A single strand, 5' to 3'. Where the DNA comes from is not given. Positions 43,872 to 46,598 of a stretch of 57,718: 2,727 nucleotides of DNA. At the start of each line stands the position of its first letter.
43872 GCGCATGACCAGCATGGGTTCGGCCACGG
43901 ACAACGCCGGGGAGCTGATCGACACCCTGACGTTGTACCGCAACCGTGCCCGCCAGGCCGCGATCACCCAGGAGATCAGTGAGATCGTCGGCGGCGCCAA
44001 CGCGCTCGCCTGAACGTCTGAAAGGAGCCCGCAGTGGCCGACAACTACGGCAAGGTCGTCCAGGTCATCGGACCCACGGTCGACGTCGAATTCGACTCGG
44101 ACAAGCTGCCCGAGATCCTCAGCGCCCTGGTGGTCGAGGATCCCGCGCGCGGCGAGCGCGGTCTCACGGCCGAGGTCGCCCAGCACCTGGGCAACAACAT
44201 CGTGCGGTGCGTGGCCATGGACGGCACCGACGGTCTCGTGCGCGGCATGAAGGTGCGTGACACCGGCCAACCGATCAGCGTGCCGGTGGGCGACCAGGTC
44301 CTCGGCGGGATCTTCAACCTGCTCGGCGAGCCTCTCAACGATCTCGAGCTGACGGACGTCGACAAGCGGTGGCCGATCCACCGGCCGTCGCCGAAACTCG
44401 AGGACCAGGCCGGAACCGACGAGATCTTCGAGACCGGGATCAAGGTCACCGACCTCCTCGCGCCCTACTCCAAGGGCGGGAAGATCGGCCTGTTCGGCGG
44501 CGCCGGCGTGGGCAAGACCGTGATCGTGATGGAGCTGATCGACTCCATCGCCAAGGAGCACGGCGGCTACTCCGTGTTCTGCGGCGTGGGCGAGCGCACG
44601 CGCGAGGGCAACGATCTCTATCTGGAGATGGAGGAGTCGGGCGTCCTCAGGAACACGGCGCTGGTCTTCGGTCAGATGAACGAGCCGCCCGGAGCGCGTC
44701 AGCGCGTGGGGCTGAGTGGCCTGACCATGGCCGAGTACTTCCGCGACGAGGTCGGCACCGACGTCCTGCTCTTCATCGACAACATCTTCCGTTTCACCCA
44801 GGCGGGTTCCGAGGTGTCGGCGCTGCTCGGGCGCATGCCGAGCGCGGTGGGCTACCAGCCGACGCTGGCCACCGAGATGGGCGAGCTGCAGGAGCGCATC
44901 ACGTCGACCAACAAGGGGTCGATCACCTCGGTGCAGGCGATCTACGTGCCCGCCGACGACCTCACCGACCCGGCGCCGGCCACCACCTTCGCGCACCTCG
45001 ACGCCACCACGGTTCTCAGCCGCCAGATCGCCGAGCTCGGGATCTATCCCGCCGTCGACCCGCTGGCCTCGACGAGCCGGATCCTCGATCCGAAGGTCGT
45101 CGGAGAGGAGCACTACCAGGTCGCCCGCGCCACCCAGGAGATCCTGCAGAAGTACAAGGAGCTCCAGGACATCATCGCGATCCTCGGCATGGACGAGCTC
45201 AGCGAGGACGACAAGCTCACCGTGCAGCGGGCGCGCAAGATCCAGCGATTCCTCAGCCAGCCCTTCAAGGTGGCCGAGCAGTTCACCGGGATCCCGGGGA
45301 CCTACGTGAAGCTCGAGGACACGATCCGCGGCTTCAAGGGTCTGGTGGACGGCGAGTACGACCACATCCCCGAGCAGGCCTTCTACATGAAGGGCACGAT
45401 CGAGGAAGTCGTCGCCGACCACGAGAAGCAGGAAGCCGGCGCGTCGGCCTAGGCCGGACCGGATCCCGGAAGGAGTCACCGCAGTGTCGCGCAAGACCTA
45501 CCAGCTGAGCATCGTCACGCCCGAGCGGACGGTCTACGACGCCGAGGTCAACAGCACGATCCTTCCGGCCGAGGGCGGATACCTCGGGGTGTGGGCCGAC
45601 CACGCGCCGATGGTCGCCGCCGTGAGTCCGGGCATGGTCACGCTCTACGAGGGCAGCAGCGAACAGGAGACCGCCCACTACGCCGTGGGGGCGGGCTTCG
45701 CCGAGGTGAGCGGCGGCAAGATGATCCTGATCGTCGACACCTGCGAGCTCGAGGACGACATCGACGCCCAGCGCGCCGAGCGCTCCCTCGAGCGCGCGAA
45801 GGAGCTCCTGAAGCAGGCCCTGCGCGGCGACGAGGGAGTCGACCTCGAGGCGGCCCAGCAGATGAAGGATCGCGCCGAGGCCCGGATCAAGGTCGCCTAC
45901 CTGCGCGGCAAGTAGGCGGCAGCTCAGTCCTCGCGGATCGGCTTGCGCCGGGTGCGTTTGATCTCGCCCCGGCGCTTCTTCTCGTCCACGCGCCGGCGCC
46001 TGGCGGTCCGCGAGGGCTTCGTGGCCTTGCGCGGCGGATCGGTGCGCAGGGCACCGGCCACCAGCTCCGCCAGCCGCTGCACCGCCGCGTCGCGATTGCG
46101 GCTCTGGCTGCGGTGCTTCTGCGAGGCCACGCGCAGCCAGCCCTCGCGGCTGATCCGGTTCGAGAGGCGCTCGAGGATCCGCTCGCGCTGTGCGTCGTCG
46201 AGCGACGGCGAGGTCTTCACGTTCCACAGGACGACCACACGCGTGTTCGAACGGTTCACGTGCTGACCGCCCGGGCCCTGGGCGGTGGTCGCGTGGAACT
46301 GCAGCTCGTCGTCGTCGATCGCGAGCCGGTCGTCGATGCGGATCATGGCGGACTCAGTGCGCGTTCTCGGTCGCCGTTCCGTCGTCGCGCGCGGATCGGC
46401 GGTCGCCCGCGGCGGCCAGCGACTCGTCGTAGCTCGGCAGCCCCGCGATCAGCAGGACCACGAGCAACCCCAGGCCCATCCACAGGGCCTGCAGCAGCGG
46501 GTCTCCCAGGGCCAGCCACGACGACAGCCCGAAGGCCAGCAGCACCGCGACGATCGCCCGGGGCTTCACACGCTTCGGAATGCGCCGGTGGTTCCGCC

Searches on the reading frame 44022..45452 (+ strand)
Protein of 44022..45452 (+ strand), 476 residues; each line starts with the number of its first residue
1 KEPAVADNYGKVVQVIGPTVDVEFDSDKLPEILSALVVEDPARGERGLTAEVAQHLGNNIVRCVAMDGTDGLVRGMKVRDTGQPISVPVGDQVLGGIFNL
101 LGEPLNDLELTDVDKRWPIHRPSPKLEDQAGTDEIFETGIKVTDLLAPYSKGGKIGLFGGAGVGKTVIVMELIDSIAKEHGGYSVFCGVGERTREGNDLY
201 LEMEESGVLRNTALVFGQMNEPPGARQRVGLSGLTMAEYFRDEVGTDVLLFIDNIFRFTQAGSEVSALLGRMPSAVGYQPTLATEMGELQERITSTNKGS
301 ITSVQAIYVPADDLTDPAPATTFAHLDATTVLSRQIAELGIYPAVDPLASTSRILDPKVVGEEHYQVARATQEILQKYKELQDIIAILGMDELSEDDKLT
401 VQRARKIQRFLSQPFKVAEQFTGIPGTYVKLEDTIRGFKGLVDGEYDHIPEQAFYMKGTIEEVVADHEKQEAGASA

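Call 46: find_homologous_proteins(query=window:44022-45452:+, max_evalue=1e-100)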
Query window:44022-45452:+ (476 aa): 8000 proteins with E <= 1e-100 among 8000 candidates; the best 120 are listed.
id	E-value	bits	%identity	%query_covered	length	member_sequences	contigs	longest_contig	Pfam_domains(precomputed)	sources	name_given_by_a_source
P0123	0.0e+0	1044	100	99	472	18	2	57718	PF02874.30,PF00006.32,PF22919.2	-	-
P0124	3.6e-280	948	90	99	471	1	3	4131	PF02874.30,PF00006.32,PF22919.2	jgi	jgi:F-type H+-transporting ATPase subunit beta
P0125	1.2e-278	943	89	99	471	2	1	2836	PF02874.30,PF00006.32,PF22919.2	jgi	-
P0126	1.8e-276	936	88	99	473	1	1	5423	PF02874.30,PF00006.32,PF22919.2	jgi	jgi:F-type H+-transporting ATPase subunit beta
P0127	1.2e-275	933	88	99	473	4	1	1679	PF02874.30,PF00006.32,PF22919.2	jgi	-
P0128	1.9e-275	932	88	99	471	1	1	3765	PF02874.30,PF00006.32,PF22919.2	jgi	-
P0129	3.0e-275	932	88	99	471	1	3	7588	PF02874.30,PF00006.32,PF22919.2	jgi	jgi:F-type H+-transporting ATPase subunit beta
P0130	5.1e-275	931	88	99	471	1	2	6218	PF02874.30,PF00006.32,PF22919.2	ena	-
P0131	7.1e-275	930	89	99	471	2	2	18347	PF02874.30,PF00006.32,PF22919.2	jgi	jgi:F-type H+-transporting ATPase subunit beta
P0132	8.6e-275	930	88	99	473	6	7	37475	PF02874.30,PF00006.32,PF22919.2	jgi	jgi:F-type H+-transporting ATPase subunit beta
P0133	9.8e-275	930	89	99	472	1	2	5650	PF02874.30,PF00006.32,PF22919.2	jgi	jgi:F-type H+-transporting ATPase subunit beta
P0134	4.3e-274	928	88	99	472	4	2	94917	PF02874.30,PF00006.32,PF22919.2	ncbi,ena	-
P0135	2.4e-272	922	87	99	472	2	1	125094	PF02874.30,PF00006.32,PF22919.2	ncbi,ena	-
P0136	3.2e-272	922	88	99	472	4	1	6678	PF02874.30,PF00006.32,PF22919.2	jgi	-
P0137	5.3e-272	921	88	98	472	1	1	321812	PF02874.30,PF00006.32,PF22919.2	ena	-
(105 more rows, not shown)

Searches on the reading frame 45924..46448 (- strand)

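Call 45: search_protein_families(library=pfam, proteins=[window:45924-46448:-], max_evalue=0.000001)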
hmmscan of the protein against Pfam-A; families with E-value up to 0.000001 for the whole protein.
window:45924-46448:- (174 aa): 1 family
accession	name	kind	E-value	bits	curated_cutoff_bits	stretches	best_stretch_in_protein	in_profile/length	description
PF00472.26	RF-1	-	3.9e-18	65.9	35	1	42-167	5-116/116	RF-1 domain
